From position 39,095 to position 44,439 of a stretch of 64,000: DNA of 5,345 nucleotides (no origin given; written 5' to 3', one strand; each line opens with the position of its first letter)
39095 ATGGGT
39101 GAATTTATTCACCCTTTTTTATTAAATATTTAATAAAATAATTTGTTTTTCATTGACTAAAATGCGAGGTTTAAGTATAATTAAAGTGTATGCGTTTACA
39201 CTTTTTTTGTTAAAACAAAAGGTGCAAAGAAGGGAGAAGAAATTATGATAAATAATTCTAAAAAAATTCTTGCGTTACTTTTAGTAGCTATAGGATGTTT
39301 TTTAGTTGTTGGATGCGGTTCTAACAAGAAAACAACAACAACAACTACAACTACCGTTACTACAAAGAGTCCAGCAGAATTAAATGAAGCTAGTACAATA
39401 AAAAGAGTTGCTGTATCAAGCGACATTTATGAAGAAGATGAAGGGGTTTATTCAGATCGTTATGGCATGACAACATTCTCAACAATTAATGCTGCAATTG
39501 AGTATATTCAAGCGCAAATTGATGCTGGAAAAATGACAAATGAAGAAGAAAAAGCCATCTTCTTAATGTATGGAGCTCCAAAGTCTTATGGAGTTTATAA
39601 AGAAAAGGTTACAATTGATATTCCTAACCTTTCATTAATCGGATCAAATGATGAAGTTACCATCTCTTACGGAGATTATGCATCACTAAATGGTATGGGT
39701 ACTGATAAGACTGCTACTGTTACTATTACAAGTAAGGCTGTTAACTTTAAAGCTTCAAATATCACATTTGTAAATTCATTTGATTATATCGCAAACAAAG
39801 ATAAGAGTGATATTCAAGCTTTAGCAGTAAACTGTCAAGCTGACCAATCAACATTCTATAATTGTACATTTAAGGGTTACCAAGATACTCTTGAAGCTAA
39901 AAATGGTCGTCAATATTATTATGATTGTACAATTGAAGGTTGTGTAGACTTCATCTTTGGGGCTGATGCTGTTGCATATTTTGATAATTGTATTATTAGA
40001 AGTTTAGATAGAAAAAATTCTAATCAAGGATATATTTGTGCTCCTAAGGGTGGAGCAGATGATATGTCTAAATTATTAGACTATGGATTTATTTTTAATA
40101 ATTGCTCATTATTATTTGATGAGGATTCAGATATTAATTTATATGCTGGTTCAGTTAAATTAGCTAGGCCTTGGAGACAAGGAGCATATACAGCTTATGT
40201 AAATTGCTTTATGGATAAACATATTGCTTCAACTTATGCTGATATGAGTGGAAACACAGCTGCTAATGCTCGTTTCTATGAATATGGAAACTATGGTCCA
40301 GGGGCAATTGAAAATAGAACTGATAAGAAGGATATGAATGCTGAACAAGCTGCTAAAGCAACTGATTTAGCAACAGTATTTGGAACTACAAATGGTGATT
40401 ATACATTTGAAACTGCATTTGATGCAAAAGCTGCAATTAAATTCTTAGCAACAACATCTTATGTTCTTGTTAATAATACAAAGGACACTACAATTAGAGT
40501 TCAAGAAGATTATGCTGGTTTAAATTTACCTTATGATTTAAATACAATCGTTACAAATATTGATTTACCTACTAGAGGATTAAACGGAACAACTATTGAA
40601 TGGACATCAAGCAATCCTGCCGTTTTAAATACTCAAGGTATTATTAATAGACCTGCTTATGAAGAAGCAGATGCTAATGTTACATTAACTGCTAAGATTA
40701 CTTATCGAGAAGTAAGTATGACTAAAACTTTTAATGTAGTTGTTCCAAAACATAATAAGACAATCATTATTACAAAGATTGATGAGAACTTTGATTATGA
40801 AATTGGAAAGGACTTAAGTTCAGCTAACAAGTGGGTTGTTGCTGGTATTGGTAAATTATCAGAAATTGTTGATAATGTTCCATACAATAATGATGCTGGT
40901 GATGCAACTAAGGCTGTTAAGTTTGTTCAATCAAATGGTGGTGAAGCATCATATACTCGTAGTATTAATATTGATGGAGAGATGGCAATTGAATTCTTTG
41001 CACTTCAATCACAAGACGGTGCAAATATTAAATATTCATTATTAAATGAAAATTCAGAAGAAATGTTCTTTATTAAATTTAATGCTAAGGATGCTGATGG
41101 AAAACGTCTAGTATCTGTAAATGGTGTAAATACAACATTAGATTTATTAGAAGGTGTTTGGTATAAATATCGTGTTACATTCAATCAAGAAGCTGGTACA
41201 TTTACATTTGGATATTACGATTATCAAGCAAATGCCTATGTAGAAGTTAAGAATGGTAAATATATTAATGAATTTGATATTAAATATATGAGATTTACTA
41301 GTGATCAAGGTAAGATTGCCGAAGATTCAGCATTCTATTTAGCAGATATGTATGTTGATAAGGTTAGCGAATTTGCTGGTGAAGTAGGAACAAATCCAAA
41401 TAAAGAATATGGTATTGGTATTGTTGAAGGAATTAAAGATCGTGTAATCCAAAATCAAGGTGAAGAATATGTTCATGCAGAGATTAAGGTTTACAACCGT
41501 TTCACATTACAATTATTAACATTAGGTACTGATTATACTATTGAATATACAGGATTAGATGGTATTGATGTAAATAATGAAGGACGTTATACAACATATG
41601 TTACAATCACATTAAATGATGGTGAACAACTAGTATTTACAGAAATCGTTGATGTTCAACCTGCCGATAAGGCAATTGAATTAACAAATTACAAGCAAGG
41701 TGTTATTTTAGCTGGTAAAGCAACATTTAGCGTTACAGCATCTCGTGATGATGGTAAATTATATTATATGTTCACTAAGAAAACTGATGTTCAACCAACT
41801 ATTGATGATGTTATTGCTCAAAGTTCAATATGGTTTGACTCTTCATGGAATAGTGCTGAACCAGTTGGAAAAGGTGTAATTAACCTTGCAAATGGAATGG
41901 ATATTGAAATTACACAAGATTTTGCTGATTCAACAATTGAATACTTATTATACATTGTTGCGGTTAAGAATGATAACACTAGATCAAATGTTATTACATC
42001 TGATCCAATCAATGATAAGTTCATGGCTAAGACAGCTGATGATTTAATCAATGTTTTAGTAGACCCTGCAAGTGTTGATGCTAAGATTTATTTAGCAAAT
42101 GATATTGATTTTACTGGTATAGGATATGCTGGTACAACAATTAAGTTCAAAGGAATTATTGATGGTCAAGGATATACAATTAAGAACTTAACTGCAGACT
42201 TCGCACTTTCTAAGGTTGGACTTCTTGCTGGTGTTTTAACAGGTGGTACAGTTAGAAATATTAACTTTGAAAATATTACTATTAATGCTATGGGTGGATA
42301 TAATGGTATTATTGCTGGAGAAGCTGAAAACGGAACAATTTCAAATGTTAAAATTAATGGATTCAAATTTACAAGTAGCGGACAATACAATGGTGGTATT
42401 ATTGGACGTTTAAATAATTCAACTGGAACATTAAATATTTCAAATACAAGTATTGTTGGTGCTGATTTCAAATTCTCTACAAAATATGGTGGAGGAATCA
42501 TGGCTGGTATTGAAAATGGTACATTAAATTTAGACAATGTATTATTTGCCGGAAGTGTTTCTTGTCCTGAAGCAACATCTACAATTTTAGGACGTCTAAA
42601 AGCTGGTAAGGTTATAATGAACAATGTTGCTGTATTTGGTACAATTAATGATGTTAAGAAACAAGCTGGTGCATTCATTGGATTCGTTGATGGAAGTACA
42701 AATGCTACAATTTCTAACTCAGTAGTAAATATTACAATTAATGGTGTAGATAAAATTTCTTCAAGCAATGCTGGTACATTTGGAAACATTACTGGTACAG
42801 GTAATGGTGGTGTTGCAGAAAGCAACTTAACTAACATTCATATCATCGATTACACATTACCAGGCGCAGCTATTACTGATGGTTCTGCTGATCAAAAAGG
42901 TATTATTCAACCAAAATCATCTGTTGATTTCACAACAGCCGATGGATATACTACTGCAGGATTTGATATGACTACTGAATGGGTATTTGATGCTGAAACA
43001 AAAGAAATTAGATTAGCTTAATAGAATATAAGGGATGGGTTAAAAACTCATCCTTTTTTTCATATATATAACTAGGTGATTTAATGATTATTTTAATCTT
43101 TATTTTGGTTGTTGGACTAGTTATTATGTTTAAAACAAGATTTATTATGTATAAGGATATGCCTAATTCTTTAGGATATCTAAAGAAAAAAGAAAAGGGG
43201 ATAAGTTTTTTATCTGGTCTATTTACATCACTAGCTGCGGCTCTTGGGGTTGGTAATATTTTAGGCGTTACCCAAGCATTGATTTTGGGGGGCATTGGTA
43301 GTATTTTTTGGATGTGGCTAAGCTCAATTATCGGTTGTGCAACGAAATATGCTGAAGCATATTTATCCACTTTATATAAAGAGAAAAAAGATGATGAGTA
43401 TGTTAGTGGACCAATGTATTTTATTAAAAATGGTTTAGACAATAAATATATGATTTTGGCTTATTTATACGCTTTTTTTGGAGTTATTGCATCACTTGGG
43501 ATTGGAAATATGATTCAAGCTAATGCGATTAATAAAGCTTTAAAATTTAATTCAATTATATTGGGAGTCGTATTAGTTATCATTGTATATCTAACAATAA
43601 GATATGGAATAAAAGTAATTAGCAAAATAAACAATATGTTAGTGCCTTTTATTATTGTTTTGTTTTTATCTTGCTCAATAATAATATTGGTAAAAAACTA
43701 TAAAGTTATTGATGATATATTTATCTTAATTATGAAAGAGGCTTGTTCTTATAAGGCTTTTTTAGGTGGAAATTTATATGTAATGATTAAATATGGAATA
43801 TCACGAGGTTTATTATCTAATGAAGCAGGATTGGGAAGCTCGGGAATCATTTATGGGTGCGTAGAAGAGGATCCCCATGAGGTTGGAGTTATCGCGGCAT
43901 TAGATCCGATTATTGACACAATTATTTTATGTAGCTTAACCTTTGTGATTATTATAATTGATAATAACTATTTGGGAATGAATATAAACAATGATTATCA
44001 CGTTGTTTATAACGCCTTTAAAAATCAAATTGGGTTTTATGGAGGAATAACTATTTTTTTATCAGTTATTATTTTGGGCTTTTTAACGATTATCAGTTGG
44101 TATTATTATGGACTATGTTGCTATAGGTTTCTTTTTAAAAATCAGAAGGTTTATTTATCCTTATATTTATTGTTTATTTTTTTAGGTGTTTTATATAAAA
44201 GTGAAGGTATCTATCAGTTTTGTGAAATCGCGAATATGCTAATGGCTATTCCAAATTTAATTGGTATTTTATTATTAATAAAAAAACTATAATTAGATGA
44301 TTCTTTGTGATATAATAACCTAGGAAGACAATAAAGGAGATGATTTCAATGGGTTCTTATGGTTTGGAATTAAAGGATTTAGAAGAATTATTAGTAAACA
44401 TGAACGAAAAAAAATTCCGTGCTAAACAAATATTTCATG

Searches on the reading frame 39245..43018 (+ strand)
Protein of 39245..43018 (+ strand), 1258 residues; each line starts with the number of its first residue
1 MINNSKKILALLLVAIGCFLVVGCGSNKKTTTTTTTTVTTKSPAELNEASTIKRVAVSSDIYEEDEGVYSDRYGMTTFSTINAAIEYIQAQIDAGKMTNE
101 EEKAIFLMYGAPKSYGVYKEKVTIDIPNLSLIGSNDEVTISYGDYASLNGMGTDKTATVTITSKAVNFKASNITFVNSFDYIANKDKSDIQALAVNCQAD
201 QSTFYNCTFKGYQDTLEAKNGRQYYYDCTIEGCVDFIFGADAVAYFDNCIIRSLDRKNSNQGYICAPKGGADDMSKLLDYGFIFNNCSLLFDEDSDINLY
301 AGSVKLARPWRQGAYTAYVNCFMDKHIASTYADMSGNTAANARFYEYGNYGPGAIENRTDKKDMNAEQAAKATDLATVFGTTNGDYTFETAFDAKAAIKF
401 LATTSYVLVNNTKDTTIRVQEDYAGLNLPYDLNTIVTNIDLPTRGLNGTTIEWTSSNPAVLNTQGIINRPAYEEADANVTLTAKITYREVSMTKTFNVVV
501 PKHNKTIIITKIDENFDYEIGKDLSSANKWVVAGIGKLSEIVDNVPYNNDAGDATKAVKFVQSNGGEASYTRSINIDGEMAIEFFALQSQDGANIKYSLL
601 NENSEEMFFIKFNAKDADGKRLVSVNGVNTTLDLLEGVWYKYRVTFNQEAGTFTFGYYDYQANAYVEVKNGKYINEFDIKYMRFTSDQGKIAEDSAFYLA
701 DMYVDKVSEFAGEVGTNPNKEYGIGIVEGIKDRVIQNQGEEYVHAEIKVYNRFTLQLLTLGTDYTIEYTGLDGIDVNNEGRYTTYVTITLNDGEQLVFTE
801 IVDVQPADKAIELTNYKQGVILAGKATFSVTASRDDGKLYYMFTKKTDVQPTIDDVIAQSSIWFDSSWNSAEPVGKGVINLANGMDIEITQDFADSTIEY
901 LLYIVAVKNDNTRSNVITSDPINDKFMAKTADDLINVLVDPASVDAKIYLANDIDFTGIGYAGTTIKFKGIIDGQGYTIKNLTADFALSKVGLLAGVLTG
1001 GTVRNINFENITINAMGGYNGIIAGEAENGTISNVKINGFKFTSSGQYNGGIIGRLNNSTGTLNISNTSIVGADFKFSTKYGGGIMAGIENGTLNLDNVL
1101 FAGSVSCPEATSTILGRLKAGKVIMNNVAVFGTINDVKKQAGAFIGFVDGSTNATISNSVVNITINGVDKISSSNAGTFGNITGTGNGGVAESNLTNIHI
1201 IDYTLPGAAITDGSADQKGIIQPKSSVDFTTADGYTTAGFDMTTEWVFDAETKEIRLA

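Call 74: search_protein_families(library=pfam, proteins=[window:39245-43018:+], max_evalue=0.00001)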
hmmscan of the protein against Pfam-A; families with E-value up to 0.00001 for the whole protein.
window:39245-43018:+ (1258 aa): 2 families
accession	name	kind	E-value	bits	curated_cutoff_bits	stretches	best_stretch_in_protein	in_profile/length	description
PF01095.25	Pectinesterase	-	5.4e-41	140.7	27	1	74-359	8-272/298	Pectinesterase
PF20578.4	aBig_2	-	1.1e-24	86.5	27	1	424-502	6-88/89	Atrophied bacterial Ig domain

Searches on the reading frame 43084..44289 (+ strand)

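Call 74: search_protein_families(library=pfam, proteins=[window:43084-44289:+], max_evalue=0.00001)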
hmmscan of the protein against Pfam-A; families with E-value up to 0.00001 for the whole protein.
window:43084-44289:+ (402 aa): 1 family
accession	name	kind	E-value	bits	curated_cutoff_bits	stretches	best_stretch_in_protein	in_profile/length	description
PF01235.23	Na_Ala_symp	-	1.9e-90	304.4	24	1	34-401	7-371/392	Sodium:alanine symporter family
